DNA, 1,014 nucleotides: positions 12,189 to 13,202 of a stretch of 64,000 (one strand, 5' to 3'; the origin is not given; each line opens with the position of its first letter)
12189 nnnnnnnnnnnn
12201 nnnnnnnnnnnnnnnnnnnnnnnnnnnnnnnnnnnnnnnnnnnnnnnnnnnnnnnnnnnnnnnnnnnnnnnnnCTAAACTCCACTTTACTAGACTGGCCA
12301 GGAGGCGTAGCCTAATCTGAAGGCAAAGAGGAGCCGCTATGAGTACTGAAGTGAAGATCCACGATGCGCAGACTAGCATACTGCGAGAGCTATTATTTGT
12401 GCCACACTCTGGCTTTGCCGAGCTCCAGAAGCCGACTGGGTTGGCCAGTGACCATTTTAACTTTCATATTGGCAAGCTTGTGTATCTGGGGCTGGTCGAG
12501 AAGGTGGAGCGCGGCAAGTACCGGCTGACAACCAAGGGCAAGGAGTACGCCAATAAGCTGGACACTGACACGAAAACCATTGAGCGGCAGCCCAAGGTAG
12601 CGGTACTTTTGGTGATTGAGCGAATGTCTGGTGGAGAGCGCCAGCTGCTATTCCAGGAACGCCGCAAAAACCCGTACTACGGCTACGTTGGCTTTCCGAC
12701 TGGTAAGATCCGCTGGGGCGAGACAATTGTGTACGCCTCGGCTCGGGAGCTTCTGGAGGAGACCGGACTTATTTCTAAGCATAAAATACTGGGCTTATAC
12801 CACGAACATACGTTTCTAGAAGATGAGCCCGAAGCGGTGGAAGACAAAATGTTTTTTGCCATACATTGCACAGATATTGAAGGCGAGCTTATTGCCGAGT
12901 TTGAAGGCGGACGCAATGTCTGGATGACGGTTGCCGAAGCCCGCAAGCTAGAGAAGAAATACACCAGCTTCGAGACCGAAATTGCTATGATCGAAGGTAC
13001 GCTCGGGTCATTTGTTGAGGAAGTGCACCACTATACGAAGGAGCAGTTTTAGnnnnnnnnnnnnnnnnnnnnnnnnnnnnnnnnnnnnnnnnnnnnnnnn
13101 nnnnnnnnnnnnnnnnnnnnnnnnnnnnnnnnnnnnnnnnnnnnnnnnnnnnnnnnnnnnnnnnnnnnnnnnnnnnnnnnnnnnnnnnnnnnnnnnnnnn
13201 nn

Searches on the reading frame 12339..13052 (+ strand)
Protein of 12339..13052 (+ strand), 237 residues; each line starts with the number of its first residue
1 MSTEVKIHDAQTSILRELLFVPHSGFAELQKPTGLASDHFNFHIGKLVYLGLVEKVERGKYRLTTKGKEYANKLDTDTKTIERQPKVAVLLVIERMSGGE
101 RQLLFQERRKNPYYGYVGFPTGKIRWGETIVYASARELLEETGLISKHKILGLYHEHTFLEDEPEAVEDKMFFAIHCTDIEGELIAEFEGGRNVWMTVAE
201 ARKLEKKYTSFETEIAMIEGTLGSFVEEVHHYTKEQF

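Call 18: search_protein_families(library=pfam, proteins=[window:12339-13052:+], max_evalue=0.01)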
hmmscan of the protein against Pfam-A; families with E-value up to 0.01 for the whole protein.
window:12339-13052:+ (237 aa): 4 families
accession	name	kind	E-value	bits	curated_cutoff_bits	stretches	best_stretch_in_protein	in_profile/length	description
PF00293.34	NUDIX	-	1.4e-15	57.9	21.1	1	86-206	3-121/134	NUDIX domain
PF24038.1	DUF7347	-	0.0013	19.4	27.6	1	11-71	13-74/77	Domain of unknown function (DUF7347)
PF14338.12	Mrr_N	-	0.0016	19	29.5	1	35-71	49-85/87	Mrr N-terminal domain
PF14947.12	HTH_45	-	0.002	18.5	25.5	1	32-76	28-71/77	Winged helix-turn-helix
